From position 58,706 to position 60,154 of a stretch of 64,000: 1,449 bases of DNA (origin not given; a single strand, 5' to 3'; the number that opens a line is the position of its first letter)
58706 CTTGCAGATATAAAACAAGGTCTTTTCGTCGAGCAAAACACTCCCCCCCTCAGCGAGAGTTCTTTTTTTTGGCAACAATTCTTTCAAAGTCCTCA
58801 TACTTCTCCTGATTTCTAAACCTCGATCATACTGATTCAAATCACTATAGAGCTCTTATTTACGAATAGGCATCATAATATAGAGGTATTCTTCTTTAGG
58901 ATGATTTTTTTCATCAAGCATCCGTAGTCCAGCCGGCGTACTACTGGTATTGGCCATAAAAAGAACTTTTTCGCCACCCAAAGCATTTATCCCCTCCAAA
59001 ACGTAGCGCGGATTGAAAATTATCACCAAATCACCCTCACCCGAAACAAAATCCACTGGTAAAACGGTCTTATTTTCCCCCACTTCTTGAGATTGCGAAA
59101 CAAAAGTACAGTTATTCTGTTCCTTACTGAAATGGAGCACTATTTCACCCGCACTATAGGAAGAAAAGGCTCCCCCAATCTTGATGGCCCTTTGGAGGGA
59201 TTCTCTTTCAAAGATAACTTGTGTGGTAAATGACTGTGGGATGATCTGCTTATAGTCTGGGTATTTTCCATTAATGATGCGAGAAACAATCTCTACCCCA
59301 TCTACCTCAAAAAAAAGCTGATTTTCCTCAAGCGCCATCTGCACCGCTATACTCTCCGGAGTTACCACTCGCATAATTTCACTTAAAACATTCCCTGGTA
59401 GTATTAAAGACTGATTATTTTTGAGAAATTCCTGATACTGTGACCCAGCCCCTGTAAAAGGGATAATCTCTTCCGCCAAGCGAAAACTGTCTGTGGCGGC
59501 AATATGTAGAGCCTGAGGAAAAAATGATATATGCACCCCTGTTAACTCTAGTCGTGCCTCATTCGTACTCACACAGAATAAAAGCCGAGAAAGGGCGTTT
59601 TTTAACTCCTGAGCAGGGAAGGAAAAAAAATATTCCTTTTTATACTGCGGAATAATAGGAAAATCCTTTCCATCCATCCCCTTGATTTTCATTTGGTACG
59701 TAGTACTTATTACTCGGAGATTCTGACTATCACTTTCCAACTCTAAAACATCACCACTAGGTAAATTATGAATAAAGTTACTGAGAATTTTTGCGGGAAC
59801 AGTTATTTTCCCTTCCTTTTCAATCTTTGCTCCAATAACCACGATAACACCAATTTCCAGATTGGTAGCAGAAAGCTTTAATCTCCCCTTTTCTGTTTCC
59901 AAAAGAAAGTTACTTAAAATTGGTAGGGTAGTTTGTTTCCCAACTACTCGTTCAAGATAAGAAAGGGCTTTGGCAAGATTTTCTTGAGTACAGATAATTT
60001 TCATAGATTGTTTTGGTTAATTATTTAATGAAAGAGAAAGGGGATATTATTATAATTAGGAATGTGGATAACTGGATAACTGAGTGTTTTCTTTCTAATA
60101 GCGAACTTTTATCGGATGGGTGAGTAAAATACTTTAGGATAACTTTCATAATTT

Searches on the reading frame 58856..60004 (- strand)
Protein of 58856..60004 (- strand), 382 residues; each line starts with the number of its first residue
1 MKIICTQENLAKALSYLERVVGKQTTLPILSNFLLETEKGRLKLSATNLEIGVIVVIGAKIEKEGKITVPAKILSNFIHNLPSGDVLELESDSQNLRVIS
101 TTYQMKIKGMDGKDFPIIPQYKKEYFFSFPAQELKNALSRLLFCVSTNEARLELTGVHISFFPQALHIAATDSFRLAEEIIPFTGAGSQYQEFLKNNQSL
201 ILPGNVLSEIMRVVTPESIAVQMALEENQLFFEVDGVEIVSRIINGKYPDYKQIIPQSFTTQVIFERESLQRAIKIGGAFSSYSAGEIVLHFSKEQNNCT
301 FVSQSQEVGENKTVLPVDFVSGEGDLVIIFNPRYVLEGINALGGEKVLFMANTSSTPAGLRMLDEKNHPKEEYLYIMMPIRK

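Call 100: search_protein_families(library=pfam, proteins=[window:58856-60004:-], max_evalue=0.001)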
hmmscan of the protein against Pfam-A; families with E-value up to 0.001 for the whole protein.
window:58856-60004:- (382 aa): 3 families
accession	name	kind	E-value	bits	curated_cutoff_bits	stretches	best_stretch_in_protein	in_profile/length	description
PF00712.24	DNA_pol3_beta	-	2.2e-25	89.6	24.4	1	1-119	1-120/120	DNA polymerase III beta subunit, N-terminal domain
PF02767.21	DNA_pol3_beta_2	-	3.3e-25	89.1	27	1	130-250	3-116/116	DNA polymerase III beta subunit, central domain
PF02768.20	DNA_pol3_beta_3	-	6.6e-14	52.2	27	1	252-365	1-110/121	DNA polymerase III beta subunit, C-terminal domain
